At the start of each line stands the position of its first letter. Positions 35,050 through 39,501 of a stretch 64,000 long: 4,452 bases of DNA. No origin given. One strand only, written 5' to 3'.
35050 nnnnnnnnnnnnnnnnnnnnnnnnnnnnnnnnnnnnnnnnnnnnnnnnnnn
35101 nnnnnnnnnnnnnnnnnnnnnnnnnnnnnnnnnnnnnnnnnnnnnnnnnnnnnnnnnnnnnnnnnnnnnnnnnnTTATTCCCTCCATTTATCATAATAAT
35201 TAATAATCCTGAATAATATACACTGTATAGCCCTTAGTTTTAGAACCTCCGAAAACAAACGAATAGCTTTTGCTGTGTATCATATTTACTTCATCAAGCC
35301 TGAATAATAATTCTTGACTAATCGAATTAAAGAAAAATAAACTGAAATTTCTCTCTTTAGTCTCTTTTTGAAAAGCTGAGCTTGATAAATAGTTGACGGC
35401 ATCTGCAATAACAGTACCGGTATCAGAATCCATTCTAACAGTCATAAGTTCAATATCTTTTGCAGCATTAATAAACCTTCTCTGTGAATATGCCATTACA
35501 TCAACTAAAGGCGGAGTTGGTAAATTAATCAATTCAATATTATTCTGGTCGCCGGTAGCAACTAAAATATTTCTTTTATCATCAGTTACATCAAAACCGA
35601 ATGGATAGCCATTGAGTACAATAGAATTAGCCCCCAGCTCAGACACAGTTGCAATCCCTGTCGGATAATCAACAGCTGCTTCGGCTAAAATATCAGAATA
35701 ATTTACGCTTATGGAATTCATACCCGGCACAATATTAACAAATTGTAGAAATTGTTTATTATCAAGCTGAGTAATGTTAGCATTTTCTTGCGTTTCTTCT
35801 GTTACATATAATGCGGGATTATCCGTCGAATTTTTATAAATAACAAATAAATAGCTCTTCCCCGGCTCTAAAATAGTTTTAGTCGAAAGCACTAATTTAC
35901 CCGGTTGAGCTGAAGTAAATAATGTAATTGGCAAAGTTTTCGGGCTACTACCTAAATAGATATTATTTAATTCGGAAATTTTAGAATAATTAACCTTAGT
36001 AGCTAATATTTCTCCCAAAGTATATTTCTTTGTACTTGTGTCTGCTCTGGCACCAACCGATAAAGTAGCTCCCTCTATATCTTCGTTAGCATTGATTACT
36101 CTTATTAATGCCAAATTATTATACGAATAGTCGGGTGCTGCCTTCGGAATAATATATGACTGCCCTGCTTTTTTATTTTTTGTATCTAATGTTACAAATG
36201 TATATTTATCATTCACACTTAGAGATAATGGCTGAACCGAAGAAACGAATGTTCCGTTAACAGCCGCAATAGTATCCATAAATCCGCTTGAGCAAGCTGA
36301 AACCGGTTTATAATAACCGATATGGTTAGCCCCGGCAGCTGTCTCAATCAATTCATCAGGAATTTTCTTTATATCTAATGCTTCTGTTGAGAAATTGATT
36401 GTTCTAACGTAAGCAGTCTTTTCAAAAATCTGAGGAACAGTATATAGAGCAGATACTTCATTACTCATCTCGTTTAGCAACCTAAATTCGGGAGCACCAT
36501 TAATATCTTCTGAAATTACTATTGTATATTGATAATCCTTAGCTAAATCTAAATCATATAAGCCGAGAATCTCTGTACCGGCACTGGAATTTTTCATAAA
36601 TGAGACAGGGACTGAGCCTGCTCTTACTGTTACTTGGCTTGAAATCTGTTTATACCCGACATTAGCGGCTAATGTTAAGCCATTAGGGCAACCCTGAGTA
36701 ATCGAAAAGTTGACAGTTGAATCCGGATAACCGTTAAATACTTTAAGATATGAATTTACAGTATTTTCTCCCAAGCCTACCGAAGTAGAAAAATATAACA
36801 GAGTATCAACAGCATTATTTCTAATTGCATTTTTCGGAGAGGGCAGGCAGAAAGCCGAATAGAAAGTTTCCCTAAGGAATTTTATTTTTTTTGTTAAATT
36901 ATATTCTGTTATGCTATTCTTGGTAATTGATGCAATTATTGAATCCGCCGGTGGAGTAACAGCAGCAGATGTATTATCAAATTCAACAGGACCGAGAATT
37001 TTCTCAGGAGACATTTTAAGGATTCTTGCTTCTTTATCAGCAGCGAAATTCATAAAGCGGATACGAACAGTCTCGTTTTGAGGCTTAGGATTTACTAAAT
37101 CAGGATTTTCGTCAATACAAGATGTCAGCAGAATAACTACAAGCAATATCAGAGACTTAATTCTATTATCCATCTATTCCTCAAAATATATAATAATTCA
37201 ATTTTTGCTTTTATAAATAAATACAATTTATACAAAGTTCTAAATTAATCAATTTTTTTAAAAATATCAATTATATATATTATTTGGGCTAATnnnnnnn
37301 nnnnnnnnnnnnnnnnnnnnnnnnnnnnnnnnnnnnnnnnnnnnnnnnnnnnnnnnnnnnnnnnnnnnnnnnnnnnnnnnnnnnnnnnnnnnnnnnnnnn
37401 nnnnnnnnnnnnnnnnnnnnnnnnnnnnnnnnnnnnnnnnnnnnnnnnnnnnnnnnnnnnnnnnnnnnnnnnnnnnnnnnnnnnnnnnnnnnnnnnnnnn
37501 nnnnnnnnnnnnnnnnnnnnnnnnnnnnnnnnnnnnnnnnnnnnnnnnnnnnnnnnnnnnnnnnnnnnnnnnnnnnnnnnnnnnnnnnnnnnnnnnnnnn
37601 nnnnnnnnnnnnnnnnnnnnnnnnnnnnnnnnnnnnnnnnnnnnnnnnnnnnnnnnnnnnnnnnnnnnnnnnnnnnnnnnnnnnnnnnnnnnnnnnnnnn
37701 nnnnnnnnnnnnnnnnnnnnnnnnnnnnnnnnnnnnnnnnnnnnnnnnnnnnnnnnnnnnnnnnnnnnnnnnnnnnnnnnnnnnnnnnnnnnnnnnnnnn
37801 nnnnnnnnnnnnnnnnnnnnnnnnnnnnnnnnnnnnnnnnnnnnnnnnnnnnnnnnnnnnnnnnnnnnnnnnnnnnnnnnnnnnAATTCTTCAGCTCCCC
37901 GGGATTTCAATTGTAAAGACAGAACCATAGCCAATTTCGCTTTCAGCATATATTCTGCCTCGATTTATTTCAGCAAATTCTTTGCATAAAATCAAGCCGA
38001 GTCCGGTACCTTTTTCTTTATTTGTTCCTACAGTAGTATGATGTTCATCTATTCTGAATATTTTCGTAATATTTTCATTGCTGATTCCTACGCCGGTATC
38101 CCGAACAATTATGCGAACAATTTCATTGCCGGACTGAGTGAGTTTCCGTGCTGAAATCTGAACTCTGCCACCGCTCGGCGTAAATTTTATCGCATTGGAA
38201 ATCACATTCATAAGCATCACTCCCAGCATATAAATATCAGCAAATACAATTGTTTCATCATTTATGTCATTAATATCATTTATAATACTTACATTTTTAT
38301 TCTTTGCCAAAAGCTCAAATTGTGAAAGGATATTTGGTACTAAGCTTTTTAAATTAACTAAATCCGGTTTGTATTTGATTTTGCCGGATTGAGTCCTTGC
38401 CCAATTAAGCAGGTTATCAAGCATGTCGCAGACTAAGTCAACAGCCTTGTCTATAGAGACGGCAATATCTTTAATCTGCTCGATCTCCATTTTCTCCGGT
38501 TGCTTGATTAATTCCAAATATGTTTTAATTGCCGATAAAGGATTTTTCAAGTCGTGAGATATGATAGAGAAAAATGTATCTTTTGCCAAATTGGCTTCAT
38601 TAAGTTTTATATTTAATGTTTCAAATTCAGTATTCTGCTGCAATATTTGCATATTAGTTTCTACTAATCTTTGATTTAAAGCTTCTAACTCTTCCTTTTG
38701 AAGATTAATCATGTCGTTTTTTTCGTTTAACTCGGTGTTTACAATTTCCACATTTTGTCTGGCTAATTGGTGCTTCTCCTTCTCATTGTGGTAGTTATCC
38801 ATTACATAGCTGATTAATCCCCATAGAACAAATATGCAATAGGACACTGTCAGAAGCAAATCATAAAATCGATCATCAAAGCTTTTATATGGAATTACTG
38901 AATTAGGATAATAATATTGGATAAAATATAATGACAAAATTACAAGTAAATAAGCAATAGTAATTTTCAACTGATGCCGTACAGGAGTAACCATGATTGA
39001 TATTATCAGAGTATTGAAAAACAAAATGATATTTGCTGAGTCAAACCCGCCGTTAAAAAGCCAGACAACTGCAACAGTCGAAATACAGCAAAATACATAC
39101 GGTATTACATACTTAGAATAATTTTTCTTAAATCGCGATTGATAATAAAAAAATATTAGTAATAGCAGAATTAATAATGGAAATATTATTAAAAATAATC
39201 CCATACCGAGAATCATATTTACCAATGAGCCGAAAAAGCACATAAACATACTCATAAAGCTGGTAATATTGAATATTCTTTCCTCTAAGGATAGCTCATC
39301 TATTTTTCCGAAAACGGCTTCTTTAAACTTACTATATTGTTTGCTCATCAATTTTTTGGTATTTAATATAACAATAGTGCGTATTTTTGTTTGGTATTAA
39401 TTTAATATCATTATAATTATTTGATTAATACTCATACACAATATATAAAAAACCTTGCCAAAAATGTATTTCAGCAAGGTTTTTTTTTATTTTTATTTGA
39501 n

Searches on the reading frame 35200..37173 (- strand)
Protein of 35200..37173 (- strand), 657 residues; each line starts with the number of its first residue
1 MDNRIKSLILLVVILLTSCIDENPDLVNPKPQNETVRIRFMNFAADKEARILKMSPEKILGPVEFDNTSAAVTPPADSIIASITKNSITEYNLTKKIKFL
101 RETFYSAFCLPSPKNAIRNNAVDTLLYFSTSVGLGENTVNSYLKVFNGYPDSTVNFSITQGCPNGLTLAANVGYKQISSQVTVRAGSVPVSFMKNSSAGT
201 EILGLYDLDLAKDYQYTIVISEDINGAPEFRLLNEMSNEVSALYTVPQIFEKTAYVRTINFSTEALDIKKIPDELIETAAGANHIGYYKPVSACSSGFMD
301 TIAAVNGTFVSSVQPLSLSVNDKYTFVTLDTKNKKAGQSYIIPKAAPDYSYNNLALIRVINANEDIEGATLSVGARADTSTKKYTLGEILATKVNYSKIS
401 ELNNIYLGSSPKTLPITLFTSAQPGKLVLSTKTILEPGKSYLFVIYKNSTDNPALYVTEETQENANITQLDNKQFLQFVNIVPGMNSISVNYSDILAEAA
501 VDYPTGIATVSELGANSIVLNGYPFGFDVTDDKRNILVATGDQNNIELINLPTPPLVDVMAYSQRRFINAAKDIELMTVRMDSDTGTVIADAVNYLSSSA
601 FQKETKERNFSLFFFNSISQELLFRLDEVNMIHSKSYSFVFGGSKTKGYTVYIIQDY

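Call 73: search_protein_families(library=pfam, proteins=[window:35200-37173:-], max_evalue=0.00001)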
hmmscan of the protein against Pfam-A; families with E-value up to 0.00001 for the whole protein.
window:35200-37173:- (657 aa): 1 family
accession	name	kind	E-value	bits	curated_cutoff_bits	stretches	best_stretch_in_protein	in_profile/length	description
PF14344.12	DUF4397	-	1.6e-12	48.4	30.6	1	141-241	1-98/119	Domain of unknown function (DUF4397)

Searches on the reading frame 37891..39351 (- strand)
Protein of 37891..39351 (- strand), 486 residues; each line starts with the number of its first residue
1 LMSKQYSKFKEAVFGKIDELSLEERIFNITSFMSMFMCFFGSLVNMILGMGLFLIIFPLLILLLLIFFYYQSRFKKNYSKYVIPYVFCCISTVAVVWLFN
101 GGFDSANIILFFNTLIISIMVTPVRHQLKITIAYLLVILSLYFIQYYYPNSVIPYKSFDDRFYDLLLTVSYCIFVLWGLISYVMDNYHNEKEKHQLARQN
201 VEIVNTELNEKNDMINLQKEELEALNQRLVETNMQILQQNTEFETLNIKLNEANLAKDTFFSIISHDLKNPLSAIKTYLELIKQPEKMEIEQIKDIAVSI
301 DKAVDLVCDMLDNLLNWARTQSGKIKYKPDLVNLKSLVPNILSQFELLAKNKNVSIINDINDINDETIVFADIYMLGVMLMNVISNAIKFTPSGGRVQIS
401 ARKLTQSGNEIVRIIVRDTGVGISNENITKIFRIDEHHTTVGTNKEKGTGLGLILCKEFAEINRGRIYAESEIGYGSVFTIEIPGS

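Call 73: search_protein_families(library=pfam, proteins=[window:37891-39351:-], max_evalue=0.00001)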
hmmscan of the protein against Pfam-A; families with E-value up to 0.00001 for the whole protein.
window:37891-39351:- (486 aa): 2 families
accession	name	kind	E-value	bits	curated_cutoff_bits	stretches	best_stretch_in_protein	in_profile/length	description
PF02518.31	HATPase_c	-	2.1e-20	73.7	26.4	1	376-484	6-108/111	Histidine kinase-, DNA gyrase B-, and HSP90-like ATPase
PF00512.31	HisKA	-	9.1e-11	42.1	26.9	1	256-312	1-59/66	His Kinase A (phospho-acceptor) domain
